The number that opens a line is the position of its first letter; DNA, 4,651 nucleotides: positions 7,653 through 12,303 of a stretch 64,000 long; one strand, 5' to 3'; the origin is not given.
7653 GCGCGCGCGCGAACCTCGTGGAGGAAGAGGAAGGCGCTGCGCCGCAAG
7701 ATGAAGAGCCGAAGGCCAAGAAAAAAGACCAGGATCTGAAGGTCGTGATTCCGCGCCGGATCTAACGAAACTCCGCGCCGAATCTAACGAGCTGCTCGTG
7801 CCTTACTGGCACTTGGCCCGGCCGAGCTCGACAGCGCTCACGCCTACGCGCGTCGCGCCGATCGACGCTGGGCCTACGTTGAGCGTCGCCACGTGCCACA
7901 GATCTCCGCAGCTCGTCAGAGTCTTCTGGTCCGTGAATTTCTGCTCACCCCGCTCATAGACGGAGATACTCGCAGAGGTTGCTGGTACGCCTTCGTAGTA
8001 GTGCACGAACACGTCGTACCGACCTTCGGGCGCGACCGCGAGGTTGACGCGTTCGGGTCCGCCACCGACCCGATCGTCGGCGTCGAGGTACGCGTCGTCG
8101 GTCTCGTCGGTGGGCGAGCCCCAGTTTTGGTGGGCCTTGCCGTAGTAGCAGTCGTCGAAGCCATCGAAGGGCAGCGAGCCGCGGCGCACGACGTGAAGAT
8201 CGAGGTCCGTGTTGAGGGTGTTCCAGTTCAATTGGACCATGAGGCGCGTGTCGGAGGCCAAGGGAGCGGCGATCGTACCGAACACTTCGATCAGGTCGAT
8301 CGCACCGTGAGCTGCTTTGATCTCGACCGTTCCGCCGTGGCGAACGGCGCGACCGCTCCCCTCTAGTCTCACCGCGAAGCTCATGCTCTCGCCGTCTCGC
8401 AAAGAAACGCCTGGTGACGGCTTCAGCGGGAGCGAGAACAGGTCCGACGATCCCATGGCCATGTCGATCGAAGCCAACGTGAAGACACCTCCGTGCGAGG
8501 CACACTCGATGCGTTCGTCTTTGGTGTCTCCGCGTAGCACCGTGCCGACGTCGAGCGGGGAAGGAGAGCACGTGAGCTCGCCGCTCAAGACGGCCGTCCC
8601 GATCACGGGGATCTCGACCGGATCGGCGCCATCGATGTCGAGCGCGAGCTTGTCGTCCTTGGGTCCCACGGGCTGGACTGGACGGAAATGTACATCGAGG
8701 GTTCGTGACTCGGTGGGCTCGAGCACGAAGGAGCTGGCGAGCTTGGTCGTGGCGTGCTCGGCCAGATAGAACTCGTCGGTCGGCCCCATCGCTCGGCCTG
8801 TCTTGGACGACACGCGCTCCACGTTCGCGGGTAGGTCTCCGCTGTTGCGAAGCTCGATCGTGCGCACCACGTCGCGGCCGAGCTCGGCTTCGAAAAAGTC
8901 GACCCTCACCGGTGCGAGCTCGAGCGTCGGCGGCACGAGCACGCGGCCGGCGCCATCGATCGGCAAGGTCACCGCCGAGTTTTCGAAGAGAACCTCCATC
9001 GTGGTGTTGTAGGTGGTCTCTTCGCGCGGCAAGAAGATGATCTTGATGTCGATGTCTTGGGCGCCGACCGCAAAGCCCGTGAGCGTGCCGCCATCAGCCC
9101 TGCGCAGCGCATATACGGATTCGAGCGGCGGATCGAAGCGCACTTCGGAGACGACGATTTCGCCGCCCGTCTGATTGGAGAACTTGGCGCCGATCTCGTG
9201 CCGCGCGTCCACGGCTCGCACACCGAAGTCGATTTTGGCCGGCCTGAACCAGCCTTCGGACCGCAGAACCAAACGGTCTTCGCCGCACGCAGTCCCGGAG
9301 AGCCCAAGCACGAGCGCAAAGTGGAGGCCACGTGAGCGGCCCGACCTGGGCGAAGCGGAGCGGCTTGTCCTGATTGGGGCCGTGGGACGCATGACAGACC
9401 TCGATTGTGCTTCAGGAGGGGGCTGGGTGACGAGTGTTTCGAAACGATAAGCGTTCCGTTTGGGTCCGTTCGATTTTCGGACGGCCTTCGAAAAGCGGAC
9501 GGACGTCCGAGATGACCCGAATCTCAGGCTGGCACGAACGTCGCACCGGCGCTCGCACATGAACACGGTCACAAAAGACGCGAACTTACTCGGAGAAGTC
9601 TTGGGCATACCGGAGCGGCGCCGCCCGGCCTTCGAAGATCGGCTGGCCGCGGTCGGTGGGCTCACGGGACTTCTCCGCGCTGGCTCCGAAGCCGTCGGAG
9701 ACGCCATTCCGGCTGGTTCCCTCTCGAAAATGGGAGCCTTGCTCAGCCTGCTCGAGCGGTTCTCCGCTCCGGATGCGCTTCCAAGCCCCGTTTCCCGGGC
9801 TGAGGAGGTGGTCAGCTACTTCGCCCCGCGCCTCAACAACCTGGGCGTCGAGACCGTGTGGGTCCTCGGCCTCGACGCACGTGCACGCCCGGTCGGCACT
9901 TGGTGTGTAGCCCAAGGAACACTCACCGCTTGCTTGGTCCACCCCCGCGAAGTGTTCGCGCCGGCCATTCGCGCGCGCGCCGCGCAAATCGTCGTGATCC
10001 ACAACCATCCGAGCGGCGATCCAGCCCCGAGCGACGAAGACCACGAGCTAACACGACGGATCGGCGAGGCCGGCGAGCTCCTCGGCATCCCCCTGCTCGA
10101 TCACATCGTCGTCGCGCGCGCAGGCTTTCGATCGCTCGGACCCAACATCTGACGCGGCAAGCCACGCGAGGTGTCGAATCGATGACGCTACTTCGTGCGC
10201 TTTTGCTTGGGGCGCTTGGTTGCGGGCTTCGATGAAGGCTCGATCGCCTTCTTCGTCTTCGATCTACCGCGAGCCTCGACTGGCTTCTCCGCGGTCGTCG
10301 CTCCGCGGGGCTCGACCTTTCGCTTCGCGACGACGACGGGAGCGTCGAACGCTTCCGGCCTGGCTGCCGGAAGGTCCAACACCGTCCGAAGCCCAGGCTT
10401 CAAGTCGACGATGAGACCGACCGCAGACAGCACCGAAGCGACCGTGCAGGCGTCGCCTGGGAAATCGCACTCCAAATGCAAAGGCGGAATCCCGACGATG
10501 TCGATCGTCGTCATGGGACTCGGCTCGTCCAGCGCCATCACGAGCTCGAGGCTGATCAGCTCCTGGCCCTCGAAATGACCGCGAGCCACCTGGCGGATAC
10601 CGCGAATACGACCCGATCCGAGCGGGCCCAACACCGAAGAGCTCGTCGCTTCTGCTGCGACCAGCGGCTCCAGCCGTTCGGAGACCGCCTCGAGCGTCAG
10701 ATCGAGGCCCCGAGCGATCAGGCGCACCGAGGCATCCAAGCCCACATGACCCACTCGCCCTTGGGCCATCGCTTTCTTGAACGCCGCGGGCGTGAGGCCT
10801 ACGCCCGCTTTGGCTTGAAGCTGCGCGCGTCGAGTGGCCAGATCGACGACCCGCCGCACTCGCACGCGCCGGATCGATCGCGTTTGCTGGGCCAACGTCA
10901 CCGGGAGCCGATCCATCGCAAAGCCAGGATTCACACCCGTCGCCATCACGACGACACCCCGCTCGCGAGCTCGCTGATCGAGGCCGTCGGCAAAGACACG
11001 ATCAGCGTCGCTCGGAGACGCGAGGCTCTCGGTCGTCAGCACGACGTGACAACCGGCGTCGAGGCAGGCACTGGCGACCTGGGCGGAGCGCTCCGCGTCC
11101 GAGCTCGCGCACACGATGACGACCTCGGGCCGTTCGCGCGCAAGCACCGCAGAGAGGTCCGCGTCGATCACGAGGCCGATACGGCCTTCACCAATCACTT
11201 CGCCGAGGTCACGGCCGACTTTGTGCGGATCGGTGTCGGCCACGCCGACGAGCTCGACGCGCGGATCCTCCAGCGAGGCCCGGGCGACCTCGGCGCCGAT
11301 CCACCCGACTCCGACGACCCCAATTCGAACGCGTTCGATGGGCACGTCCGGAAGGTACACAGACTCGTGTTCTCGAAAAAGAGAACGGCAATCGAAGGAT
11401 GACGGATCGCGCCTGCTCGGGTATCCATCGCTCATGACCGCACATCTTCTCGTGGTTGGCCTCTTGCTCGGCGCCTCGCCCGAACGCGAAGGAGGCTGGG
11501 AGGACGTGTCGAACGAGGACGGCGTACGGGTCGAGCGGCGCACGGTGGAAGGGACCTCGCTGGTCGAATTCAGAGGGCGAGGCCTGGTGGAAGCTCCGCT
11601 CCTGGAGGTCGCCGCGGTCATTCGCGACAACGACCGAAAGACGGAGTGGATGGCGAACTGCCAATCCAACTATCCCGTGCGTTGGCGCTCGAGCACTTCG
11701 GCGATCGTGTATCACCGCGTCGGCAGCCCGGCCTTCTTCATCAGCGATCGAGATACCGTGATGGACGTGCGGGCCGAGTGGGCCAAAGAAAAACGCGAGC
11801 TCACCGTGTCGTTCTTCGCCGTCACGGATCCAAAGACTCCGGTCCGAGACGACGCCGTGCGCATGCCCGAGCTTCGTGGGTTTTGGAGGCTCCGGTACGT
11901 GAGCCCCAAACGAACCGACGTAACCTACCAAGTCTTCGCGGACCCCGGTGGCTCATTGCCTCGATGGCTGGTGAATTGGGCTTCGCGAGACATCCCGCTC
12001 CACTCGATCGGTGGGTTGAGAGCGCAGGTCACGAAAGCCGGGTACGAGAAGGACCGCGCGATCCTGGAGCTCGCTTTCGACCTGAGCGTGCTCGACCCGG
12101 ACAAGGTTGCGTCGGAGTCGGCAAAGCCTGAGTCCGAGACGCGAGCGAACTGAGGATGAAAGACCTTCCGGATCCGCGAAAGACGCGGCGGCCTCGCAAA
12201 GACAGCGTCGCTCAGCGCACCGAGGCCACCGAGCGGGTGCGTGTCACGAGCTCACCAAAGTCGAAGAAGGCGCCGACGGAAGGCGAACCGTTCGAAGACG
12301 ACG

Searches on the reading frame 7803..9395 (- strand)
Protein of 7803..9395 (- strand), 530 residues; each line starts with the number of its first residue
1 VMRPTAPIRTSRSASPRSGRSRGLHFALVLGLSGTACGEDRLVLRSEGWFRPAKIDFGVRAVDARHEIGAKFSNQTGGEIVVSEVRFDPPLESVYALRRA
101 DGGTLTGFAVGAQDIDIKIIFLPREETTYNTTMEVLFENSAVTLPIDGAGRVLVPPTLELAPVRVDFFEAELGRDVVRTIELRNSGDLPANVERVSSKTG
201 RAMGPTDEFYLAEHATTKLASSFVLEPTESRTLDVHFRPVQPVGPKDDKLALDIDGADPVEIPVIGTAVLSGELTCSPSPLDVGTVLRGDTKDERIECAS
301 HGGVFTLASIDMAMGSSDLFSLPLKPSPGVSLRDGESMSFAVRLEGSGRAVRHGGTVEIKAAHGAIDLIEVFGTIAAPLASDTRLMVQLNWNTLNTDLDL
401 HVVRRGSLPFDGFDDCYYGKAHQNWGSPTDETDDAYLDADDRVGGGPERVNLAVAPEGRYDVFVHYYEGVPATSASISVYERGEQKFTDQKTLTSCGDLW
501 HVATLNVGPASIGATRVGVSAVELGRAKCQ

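Call 10: search_protein_families(library=pfam, proteins=[window:7803-9395:-], max_evalue=0.001)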
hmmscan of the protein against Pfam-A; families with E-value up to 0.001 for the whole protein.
window:7803-9395:- (530 aa): 3 families
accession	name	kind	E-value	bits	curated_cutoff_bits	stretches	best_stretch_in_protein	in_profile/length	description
PF24507.1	Ig_CFAP65_4th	-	4.9e-05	24.1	27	0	222-268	31-76/76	CFAP65, fourth Ig-like domain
PF12371.14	TMEM131_like_N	-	0.00088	19.9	28.8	0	158-239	1-70/84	Transmembrane protein 131-like N-terminal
PF24798.1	Ig-CFAP74_4th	-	0.00099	19.7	28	0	162-242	3-70/95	CFAP74 forth Ig-like domain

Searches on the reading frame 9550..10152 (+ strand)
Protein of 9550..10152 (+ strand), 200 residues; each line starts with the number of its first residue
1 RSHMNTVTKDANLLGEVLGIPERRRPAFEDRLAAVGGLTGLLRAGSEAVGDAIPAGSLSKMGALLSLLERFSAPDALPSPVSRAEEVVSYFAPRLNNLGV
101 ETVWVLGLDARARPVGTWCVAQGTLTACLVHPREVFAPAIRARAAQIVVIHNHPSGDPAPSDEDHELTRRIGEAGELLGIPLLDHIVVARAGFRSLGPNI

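Call 10: search_protein_families(library=pfam, proteins=[window:9550-10152:+], max_evalue=0.001)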
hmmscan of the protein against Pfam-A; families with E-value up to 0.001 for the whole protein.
window:9550-10152:+ (200 aa): 1 family
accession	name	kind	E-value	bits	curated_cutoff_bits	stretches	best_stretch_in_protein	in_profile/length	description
PF04002.20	RadC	-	3.2e-37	127.6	22.1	1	82-196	2-116/121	RadC-like JAB domain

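Call 44: find_homologous_proteins(query=window:9559-10152:+, max_evalue=1e-20)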
Query window:9559-10152:+ (197 aa): 4925 proteins with E <= 1e-20 among 7922 candidates; the best 120 are listed.
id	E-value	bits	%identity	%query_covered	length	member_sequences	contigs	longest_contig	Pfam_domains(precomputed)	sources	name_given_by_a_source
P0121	1.9e-113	395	99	93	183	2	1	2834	PF04002.21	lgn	-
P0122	6.1e-98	344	80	98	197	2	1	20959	PF04002.21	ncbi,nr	ncbi:MAG: JAB domain-containing protein [Deltaproteobacteria bacterium]|nr:JAB domain-containing pro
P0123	6.9e-61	223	56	98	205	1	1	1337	PF04002.21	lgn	-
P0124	1.2e-58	216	57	98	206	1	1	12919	PF04002.21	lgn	-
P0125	2.3e-58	215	55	98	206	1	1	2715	PF04002.21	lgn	-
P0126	3.5e-58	215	55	99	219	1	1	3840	PF04002.21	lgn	-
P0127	4.4e-58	214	55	97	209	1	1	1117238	PF04002.21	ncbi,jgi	jgi:DNA repair protein RadC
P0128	6.2e-58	214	58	93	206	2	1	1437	PF04002.21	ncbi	-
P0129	2.2e-57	212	57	96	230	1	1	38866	PF04002.21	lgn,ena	-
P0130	3.2e-57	211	53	99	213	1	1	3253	PF04002.21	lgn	-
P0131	6.4e-57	211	57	88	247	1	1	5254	PF04002.21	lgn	-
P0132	7.9e-57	210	55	97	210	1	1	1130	PF04002.21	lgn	-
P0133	1.2e-56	210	52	97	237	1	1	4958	PF04002.21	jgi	jgi:DNA repair protein RadC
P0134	2.3e-56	209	55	96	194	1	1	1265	PF04002.21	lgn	-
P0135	2.3e-56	209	55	98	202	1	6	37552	PF04002.21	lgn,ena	-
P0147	6.8e-53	197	56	92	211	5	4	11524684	PF04002.21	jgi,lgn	jgi:DNA repair protein RadC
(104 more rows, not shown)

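Call 45: find_encoding_contigs(protein=P0122, flank=3000, max_places=2)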
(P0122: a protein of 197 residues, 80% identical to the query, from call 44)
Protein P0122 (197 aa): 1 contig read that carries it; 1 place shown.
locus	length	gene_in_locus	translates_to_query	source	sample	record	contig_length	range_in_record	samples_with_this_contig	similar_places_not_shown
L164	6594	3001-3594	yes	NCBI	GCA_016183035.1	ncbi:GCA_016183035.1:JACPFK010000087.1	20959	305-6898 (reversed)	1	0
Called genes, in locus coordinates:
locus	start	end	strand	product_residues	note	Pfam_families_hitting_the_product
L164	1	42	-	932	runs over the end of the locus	PF00069:Pkinase, PF07714:PK_Tyr_Ser-Thr, PF00069:Pkinase, PF07714:PK_Tyr_Ser-Thr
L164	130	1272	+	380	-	-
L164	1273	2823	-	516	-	PF12371:TMEM131_like_N (faint), PF15780:ASH (faint), PF22073:Cep192_D4 (faint), PF22544:HYDIN_VesB_CFA65-like_Ig (faint), PF24798:Ig-CFAP74_4th (faint)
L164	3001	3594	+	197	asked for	PF04002:RadC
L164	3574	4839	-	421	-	PF01113:DapB_N, PF01408:GFO_IDH_MocA, PF03435:Sacchrp_dh_NADP (faint), PF03447:NAD_binding_3 (weak), PF19328:DAP_DH_C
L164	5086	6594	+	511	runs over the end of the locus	-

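Call 46: find_encoding_contigs(protein=P0127, flank=3000, max_places=2)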
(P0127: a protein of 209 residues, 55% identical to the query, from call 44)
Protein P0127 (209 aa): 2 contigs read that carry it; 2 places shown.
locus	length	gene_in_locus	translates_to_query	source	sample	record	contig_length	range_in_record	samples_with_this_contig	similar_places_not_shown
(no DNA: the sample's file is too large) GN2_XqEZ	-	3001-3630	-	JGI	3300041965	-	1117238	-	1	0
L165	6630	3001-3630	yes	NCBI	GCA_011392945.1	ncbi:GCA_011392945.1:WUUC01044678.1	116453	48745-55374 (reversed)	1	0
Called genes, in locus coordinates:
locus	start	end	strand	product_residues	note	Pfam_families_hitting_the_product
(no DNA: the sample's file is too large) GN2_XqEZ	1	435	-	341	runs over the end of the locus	PF03706:LPG_synthase_TM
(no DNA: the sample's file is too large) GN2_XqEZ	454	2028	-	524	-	PF00919:UPF0004, PF04055:Radical_SAM, PF18693:TRAM_2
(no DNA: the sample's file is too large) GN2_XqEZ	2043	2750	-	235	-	PF17837:4PPT_N, PF01648:ACPS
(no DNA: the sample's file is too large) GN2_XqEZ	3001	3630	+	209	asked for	PF04002:RadC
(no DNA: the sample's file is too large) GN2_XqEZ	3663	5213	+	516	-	PF15780:ASH (faint), PF22073:Cep192_D4 (faint), PF22544:HYDIN_VesB_CFA65-like_Ig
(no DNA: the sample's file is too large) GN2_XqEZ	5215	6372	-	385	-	-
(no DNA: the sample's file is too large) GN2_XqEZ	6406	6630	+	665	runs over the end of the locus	PF00069:Pkinase, PF07714:PK_Tyr_Ser-Thr, PF13371:TPR_9 (faint)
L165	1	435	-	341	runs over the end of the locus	PF03706:LPG_synthase_TM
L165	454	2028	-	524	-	PF00919:UPF0004, PF04055:Radical_SAM, PF18693:TRAM_2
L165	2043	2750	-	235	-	PF17837:4PPT_N, PF01648:ACPS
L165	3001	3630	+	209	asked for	PF04002:RadC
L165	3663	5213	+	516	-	PF15780:ASH (faint), PF22073:Cep192_D4 (faint), PF22544:HYDIN_VesB_CFA65-like_Ig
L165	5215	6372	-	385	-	-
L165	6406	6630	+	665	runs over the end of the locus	PF00069:Pkinase, PF07714:PK_Tyr_Ser-Thr, PF13371:TPR_9 (faint)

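Call 47: find_encoding_contigs(protein=P0147, flank=3000, max_places=4)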
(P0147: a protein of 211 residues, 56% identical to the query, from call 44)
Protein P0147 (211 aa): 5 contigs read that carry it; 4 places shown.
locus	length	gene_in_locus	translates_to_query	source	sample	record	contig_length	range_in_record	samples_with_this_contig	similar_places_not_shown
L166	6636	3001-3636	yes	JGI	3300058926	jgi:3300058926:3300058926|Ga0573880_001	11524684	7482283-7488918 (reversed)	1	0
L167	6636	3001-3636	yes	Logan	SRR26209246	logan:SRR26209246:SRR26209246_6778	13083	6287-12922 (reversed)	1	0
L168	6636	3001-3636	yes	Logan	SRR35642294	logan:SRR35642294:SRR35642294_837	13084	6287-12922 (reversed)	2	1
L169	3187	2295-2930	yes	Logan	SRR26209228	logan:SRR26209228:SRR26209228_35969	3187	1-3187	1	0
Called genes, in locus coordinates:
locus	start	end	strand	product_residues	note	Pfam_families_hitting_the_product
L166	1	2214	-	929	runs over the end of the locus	PF12838:Fer4_7 (weak), PF13183:Fer4_8 (faint), PF13247:Fer4_11 (weak)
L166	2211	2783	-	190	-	PF02085:Cytochrom_CIII (faint), PF14537:Cytochrom_c3_2 (faint), PF14522:Cytochrome_C7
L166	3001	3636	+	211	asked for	PF04002:RadC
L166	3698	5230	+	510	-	PF07610:DUF1573 (faint), PF12371:TMEM131_like_N (faint), PF15780:ASH (faint), PF22073:Cep192_D4 (faint), PF22544:HYDIN_VesB_CFA65-like_Ig (weak), PF24798:Ig-CFAP74_4th (faint), PF22544:HYDIN_VesB_CFA65-like_Ig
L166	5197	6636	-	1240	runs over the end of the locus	PF00501:AMP-binding, PF13193:AMP-binding_C, PF00550:PP-binding, PF00975:Thioesterase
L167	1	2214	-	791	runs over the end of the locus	?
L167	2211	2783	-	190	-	PF02085:Cytochrom_CIII (faint), PF14537:Cytochrom_c3_2 (faint), PF14522:Cytochrome_C7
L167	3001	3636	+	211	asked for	PF04002:RadC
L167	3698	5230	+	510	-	PF07610:DUF1573 (faint), PF12371:TMEM131_like_N (faint), PF15780:ASH (faint), PF22073:Cep192_D4 (faint), PF22544:HYDIN_VesB_CFA65-like_Ig (weak), PF24798:Ig-CFAP74_4th (faint), PF22544:HYDIN_VesB_CFA65-like_Ig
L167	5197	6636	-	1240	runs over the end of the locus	PF00501:AMP-binding, PF13193:AMP-binding_C, PF00550:PP-binding, PF00975:Thioesterase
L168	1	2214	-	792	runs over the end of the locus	?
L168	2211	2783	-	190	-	PF02085:Cytochrom_CIII (faint), PF14537:Cytochrom_c3_2 (faint), PF14522:Cytochrome_C7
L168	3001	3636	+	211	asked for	PF04002:RadC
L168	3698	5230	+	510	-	PF07610:DUF1573 (faint), PF12371:TMEM131_like_N (faint), PF15780:ASH (faint), PF22073:Cep192_D4 (faint), PF22544:HYDIN_VesB_CFA65-like_Ig (weak), PF24798:Ig-CFAP74_4th (faint), PF22544:HYDIN_VesB_CFA65-like_Ig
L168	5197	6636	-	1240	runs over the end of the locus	PF00501:AMP-binding, PF13193:AMP-binding_C, PF00550:PP-binding, PF00975:Thioesterase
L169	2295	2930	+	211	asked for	PF04002:RadC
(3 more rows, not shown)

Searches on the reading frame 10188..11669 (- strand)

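Call 59: search_protein_families(library=pfam, proteins=[window:10188-11669:-], max_evalue=0.0001)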
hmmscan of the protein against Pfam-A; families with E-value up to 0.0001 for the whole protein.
window:10188-11669:- (493 aa): 4 families
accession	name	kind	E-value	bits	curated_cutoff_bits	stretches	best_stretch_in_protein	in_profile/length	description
PF19328.4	DAP_DH_C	-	2.6e-26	93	23.3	1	250-437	1-194/206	2,4-diaminopentanoate dehydrogenase C-terminal domain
PF01113.26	DapB_N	-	6.2e-10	39.7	25.6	1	114-213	1-98/124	Dihydrodipicolinate reductase, N-terminus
PF01408.29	GFO_IDH_MocA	-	5.7e-09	37.1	24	1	114-211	1-91/120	Oxidoreductase family, NAD-binding Rossmann fold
PF03447.22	NAD_binding_3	-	1.9e-05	25.8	24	1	120-218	1-94/116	Homoserine dehydrogenase, NAD binding domain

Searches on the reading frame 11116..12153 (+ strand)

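Call 59: search_protein_families(library=pfam, proteins=[window:11116-12153:+], max_evalue=0.0001)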
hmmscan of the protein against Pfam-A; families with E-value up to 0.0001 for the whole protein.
window:11116-12153:+ (345 aa): 1 family
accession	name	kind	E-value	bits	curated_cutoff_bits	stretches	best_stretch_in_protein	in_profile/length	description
PF01852.25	START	-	6.8e-10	39.1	22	1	123-291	16-187/207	START domain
